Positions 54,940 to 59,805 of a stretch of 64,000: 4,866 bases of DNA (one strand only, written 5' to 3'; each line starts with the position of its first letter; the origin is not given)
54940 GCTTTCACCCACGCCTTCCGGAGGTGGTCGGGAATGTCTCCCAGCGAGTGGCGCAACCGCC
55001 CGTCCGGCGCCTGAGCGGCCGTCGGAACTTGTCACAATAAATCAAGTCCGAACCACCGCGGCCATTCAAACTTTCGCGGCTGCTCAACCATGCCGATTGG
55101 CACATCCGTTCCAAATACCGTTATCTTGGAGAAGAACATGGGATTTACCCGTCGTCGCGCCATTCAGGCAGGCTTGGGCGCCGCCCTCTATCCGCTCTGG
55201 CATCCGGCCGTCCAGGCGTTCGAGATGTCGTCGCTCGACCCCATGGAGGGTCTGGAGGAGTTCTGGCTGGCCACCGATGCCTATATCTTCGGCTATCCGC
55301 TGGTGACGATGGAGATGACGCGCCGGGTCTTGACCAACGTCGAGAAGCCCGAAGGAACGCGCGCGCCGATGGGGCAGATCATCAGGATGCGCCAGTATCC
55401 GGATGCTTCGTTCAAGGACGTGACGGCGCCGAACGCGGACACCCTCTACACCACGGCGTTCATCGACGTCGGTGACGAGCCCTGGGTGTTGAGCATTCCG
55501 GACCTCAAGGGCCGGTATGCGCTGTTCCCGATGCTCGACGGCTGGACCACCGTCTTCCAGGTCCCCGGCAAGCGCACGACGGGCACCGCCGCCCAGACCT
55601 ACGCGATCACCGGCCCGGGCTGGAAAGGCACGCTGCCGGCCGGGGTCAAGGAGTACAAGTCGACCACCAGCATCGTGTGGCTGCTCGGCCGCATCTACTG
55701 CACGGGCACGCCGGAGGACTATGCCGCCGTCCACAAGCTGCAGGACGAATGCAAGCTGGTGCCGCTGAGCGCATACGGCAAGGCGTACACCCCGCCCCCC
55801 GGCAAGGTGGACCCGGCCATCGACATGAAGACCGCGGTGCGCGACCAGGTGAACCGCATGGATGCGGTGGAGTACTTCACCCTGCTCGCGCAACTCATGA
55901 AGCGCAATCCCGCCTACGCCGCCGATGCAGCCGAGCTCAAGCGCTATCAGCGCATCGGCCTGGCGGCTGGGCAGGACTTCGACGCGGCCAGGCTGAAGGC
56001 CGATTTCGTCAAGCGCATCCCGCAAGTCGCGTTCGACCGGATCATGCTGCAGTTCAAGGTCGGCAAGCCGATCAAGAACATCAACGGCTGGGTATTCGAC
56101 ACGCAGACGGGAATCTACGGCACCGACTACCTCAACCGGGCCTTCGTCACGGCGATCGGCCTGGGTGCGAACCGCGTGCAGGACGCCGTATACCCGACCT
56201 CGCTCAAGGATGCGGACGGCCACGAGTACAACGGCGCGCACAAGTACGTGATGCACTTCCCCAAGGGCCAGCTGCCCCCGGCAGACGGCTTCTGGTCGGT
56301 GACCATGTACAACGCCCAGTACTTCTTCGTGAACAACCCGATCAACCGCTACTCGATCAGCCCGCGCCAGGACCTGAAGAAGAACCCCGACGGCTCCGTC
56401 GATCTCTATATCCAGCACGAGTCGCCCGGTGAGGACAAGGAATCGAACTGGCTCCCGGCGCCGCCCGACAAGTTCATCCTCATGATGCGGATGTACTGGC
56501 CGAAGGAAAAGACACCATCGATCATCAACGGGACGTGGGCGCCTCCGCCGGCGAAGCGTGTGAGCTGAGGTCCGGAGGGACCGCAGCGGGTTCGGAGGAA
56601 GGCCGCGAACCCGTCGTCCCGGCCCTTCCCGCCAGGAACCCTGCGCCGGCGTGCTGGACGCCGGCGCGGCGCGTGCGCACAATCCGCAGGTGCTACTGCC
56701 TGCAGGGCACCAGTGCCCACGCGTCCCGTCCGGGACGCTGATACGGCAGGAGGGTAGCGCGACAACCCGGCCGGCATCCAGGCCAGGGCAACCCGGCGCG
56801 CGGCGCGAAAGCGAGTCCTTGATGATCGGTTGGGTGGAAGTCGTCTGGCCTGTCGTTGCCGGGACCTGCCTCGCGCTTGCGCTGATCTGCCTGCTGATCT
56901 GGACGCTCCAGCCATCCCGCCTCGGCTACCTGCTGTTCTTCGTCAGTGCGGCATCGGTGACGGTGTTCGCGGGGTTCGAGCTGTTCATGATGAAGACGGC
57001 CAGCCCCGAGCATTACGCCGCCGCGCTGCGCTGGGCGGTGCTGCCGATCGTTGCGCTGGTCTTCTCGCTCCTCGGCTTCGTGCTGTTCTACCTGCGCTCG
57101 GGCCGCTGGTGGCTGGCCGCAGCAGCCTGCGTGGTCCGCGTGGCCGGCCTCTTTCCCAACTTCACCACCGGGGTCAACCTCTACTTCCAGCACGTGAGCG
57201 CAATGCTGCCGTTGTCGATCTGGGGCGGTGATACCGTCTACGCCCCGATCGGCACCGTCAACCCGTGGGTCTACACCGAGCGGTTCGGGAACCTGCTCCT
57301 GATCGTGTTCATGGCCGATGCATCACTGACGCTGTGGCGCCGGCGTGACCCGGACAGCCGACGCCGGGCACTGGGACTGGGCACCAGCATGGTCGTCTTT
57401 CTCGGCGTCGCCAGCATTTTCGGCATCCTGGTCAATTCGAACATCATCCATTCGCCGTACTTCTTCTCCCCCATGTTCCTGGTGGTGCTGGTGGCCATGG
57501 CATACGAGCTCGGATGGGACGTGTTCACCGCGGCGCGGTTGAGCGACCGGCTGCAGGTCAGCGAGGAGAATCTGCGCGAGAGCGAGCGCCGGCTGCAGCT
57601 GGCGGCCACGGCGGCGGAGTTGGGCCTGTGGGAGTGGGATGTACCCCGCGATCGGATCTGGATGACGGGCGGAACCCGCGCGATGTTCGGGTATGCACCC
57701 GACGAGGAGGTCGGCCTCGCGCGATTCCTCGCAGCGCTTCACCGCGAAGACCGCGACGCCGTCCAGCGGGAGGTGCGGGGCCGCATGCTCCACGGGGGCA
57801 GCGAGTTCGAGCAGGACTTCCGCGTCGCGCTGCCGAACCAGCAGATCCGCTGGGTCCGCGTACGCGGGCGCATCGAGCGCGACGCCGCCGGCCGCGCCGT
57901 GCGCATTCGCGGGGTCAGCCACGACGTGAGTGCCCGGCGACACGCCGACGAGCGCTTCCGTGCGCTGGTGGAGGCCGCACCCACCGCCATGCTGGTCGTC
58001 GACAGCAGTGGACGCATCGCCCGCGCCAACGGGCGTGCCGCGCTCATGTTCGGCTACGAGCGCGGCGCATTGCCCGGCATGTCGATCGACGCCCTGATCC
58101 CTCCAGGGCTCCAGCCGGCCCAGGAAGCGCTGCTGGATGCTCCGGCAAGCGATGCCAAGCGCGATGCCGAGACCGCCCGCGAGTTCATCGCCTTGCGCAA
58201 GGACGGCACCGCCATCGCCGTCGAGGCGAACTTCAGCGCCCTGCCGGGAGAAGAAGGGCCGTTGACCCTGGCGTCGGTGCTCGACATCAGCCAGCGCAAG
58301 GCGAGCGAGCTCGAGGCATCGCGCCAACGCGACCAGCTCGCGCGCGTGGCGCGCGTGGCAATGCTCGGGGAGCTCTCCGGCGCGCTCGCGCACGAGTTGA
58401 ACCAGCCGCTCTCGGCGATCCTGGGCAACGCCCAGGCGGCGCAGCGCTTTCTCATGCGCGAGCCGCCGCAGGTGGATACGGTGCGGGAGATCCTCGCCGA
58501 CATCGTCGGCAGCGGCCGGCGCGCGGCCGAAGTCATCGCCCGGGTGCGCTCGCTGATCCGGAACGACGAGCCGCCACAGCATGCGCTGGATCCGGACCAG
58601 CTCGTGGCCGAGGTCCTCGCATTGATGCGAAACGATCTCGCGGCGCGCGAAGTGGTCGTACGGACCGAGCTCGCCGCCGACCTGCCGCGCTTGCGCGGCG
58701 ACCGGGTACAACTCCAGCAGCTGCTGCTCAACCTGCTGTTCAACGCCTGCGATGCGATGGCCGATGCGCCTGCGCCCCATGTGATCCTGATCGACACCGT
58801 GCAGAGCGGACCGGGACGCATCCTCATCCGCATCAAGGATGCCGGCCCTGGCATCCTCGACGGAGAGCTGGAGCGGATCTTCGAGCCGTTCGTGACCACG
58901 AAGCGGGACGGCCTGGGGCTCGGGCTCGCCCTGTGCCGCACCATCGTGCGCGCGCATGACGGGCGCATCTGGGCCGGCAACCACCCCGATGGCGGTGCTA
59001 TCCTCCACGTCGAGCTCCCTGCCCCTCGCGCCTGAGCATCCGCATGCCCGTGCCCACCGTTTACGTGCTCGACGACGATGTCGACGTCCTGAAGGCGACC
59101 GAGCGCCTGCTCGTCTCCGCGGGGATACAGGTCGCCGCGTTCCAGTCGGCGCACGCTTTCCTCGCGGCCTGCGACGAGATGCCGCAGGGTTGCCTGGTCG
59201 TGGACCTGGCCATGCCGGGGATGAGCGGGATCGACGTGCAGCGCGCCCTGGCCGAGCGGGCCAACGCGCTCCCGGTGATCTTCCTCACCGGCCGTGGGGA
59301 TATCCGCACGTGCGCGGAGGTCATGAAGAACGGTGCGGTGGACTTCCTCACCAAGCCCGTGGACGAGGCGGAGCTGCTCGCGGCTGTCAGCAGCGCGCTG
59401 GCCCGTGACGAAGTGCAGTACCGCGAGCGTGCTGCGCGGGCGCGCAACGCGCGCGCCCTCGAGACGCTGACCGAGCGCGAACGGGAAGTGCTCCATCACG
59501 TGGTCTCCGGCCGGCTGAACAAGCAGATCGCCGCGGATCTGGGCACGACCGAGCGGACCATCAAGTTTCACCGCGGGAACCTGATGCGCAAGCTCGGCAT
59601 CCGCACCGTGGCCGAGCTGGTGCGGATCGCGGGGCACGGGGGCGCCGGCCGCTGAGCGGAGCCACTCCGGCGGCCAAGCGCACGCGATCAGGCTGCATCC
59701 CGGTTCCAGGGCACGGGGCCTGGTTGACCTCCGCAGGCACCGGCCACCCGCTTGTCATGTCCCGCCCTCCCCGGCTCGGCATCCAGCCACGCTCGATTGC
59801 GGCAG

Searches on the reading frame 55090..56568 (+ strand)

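Call 35: search_protein_families(library=pfam, proteins=[window:55090-56568:+], max_evalue=0.001)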
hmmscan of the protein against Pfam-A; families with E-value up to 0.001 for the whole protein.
window:55090-56568:+ (492 aa): 2 families
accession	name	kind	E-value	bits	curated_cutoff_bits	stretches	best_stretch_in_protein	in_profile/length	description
PF06863.17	DUF1254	-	3.8e-44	150.6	22.2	1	95-225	2-133/133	Protein of unknown function (DUF1254)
PF06742.16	DUF1214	-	2.4e-38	131.6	25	1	366-473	2-112/112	Protein of unknown function (DUF1214)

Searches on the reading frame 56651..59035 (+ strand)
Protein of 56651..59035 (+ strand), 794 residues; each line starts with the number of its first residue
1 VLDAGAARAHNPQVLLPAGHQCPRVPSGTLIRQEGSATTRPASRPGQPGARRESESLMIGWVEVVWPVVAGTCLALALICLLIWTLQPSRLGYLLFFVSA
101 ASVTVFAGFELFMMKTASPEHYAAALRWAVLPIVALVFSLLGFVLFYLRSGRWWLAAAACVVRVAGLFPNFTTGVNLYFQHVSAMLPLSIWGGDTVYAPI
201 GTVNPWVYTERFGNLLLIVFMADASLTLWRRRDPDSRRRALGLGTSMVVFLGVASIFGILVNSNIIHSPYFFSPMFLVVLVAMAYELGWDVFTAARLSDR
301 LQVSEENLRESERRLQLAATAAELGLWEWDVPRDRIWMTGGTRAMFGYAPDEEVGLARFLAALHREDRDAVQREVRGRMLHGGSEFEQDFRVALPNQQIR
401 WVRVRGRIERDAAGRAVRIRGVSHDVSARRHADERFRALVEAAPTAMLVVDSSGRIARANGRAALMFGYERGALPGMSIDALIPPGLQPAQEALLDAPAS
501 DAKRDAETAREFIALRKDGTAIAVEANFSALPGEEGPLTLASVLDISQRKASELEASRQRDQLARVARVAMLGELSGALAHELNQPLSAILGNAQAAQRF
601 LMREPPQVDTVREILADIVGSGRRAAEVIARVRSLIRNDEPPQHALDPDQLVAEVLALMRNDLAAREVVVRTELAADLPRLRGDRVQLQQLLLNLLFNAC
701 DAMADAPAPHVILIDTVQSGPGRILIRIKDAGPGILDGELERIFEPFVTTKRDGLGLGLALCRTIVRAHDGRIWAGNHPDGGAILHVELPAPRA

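Call 35: search_protein_families(library=pfam, proteins=[window:56651-59035:+], max_evalue=0.001)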
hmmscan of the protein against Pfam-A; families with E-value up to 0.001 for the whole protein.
window:56651-59035:+ (794 aa): 8 families
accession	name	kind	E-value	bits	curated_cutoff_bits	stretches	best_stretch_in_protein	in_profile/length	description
PF02518.31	HATPase_c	-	3.3e-22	79.5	26.4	1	683-792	1-110/111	Histidine kinase-, DNA gyrase B-, and HSP90-like ATPase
PF08447.18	PAS_3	-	1.7e-18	67.1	25.6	1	337-422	3-88/89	PAS fold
PF00989.32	PAS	-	1.8e-16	60.6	22.6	2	434-527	1-92/113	PAS fold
PF13426.13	PAS_9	-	5.3e-15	56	27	1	444-548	1-103/103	PAS domain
PF08448.16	PAS_4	-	9.5e-12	45.6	23.1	1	441-550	2-109/110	PAS fold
PF13188.13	PAS_8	-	6.1e-10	39.1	21.8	1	434-484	1-48/65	PAS domain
PF00512.31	HisKA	-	9.4e-09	35.6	26.9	1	572-640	2-65/66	His Kinase A (phospho-acceptor) domain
PF24820.1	Diguanyl_cycl_sensor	-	2.4e-06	27.9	28.1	1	439-539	1-103/109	Diguanylate cyclase-like sensor domain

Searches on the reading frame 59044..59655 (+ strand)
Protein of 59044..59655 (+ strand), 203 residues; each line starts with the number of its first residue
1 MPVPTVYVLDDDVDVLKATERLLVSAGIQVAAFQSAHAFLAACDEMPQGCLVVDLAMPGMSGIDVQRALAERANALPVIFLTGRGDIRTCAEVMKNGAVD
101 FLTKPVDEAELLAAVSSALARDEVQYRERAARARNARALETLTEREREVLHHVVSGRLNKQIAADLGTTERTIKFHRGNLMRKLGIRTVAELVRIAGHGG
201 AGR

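Call 35: search_protein_families(library=pfam, proteins=[window:59044-59655:+], max_evalue=0.001)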
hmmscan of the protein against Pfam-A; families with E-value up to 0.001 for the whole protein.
window:59044-59655:+ (203 aa): 3 families
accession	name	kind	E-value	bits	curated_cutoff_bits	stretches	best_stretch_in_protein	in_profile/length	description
PF00072.30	Response_reg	-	2.2e-26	92.6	30.2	1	6-115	1-110/111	Response regulator receiver domain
PF00196.25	GerE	-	9.6e-19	67.2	23.5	1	141-196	2-57/57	Bacterial regulatory proteins, luxR family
PF08281.18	Sigma70_r4_2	-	7.1e-06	26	25.7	1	137-177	6-47/54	Sigma-70, region 4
